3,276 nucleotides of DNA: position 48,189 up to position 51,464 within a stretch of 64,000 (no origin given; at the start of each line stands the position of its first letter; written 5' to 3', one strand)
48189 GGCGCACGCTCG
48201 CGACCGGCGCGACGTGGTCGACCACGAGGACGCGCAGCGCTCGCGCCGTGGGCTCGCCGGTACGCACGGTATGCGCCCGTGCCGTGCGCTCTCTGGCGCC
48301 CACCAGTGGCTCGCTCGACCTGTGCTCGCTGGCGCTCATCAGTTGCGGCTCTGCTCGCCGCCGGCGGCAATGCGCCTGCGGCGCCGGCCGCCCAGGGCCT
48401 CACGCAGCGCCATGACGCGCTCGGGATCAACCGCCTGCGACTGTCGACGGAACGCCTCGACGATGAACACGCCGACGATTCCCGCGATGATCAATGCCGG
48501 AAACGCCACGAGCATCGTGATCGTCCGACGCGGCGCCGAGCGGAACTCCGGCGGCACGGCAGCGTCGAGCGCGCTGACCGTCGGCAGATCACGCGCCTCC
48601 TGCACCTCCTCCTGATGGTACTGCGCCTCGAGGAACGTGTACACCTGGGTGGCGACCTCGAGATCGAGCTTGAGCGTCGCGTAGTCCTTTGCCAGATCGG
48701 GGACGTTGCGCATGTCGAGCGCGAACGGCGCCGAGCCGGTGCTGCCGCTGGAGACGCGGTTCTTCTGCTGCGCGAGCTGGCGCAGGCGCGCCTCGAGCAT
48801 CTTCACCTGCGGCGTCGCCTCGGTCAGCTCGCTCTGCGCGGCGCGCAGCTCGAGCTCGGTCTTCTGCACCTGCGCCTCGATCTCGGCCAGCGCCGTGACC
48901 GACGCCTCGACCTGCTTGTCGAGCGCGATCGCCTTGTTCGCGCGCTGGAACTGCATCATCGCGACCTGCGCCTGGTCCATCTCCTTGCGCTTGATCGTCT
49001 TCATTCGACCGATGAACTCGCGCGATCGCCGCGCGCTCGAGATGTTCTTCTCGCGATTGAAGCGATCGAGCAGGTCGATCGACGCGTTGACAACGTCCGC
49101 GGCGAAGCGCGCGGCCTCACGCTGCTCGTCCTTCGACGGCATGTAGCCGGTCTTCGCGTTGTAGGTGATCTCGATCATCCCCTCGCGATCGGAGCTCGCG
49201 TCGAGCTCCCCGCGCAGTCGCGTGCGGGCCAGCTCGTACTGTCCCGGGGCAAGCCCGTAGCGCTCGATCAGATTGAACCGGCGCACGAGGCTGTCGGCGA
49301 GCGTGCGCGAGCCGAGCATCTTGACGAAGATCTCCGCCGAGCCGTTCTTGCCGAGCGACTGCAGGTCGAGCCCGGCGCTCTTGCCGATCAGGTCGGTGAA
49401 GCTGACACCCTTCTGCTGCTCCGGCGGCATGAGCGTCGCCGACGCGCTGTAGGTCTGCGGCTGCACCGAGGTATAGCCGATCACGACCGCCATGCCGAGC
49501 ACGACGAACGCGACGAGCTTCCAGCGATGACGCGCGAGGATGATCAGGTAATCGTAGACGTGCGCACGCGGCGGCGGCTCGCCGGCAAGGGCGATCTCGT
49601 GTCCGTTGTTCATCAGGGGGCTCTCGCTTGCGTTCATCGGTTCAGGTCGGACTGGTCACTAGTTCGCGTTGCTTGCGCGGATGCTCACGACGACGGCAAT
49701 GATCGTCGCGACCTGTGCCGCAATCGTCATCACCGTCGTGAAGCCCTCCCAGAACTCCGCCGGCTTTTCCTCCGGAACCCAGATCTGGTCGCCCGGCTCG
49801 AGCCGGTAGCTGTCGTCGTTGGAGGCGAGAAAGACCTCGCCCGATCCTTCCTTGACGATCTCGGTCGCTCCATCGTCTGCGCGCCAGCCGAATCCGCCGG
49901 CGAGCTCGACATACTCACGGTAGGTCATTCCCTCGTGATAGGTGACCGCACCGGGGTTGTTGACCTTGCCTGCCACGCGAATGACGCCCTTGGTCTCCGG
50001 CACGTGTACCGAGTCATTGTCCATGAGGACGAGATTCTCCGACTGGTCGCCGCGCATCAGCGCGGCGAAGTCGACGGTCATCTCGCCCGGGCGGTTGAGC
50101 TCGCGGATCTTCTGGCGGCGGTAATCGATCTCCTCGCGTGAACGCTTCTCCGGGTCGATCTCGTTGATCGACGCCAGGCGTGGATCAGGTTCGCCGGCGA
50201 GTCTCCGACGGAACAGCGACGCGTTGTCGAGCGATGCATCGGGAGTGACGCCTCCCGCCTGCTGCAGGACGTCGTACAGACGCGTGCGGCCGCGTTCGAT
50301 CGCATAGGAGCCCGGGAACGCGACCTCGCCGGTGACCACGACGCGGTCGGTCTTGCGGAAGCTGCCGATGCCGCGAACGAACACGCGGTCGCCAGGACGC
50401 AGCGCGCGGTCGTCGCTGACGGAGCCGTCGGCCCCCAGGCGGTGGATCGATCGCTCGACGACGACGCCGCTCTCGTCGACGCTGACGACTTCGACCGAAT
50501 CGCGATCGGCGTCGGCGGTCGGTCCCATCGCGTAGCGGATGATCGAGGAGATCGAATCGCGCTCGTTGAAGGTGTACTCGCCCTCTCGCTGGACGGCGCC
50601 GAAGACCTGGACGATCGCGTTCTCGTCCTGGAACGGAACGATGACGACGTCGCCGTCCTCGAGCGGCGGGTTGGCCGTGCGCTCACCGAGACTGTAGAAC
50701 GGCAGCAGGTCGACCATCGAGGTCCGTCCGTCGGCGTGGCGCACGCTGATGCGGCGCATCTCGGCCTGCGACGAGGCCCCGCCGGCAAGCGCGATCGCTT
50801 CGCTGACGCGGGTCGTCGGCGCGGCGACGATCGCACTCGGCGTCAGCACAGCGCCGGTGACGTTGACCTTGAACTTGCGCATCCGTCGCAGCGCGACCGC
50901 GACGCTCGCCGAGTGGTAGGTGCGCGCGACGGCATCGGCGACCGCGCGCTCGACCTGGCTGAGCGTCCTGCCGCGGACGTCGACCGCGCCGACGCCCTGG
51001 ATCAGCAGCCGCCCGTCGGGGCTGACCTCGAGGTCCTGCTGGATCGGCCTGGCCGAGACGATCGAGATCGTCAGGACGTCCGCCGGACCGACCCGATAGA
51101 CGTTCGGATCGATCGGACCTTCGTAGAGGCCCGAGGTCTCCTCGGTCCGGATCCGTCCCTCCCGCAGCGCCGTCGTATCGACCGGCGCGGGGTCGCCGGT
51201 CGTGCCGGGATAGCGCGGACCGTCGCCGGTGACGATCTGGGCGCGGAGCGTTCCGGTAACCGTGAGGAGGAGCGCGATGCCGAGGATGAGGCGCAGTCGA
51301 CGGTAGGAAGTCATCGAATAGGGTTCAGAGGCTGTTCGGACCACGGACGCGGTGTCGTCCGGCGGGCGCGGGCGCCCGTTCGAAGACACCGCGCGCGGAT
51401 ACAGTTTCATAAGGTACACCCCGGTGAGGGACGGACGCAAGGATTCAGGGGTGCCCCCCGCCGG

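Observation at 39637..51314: Giant C25 (gingipain/PorU-like) T9SS-sorted peptidase at the end of a Wza-Wzz-GT4-Wzy polysaccharide operon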

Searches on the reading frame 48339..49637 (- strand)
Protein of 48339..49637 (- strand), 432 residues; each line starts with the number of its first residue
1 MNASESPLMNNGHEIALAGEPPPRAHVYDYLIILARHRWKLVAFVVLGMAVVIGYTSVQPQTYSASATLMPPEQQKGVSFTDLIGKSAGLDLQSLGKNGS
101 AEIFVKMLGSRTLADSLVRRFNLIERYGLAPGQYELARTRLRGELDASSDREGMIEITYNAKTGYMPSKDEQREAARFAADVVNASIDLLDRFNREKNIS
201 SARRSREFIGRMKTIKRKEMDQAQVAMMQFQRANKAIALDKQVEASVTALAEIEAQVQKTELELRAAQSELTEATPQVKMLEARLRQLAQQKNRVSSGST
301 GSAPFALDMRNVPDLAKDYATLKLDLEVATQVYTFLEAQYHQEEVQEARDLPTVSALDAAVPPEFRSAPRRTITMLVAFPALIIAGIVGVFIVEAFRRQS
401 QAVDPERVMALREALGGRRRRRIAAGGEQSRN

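Call 6: search_protein_families(library=pfam, proteins=[window:48339-49637:-], max_evalue=0.01)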
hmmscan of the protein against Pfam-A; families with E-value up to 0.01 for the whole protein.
window:48339-49637:- (432 aa): 2 families
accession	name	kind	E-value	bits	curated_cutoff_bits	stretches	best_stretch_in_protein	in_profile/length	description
PF13807.11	GNVR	-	5.1e-08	33.2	27.7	1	320-392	7-79/82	G-rich domain on putative tyrosine kinase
PF02706.20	Wzz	-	1e-06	29.4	25.5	1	31-118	9-88/91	Chain length determinant protein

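Call 7: search_protein_families(library=ncbifam, proteins=[window:48339-49637:-], max_evalue=0.01)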
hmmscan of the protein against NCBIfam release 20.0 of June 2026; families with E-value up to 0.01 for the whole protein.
window:48339-49637:- (432 aa): 5 families
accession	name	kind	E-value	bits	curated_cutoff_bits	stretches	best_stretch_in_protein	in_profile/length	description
TIGR01010.1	BexC_CtrB_KpsE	subfamily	3.9e-08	32.8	437.5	1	216-378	182-339/362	polysaccharide export inner-membrane protein, BexC/CtrB/KpsE family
TIGR03007.1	pepcterm_ChnLen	equivalog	5.1e-06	25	278.85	0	27-288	3-244/498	XrtA system polysaccharide chain length determinant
NF008568.0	PRK11519.1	equivalog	1.8e-05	23.1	1068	1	182-398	245-451/720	tyrosine-protein kinase Wzc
TIGR03017.1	EpsF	equivalog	9.6e-05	21.3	422.75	0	314-400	336-425/444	chain length determinant protein EpsF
NF003289.0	PRK04286.1-3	equivalog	0.002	17.6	526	1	125-232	38-146/292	hypothetical protein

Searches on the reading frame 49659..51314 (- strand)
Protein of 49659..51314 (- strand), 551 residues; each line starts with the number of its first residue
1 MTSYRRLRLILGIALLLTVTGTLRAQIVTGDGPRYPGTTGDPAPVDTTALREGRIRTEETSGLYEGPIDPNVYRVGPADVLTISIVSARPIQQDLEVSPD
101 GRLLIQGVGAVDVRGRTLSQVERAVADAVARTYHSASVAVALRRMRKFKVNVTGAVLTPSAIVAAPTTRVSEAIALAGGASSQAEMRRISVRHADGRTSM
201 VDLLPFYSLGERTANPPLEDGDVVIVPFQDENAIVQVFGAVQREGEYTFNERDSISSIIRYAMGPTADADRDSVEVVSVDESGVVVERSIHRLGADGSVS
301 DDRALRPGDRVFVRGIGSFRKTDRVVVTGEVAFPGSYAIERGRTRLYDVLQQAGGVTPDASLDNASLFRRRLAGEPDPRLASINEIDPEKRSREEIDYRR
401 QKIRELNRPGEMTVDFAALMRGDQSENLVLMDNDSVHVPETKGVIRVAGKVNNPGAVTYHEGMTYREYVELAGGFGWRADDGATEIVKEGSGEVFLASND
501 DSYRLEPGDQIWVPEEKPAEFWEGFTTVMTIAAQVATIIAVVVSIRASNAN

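Call 6: search_protein_families(library=pfam, proteins=[window:49659-51314:-], max_evalue=0.01)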
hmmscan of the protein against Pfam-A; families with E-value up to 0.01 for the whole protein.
window:49659-51314:- (551 aa): 3 families
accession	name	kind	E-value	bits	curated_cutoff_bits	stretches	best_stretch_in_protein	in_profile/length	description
PF10531.15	SLBB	-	1.3e-32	111.8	27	3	325-375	2-49/55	SLBB domain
PF22461.2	SLBB_2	-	9.7e-27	93.3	27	2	324-438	2-79/79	SLBB domain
PF02563.21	Poly_export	-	4.6e-15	56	28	1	70-142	4-76/77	Polysaccharide biosynthesis/export protein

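Call 7: search_protein_families(library=ncbifam, proteins=[window:49659-51314:-], max_evalue=0.01)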
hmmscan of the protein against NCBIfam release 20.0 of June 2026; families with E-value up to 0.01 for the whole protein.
window:49659-51314:- (551 aa): 5 families
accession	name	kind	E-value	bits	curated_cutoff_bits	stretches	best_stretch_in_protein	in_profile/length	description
TIGR03028.1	EpsE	equivalog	9.2e-33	113.5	262.65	3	73-289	2-219/239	polysaccharide export protein EpsE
TIGR03027.2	pepcterm_export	equivalog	9.7e-33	113.2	180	2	73-227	3-165/169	XrtA/PEP-CTERM system exopolysaccharide export protein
NF011658.0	PRK15078.1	subfamily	4.9e-27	94.7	333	2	73-244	85-266/380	polysaccharide export protein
NF041843.1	EpsY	equivalog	1.1e-12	47.7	320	1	71-225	51-209/211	exopolysaccharide export protein EpsY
NF045978.1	ComEA_MAG0490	equivalog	9.1e-07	28.8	98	0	229-262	37-70/162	MAG0490 family ComEA-like DNA-binding protein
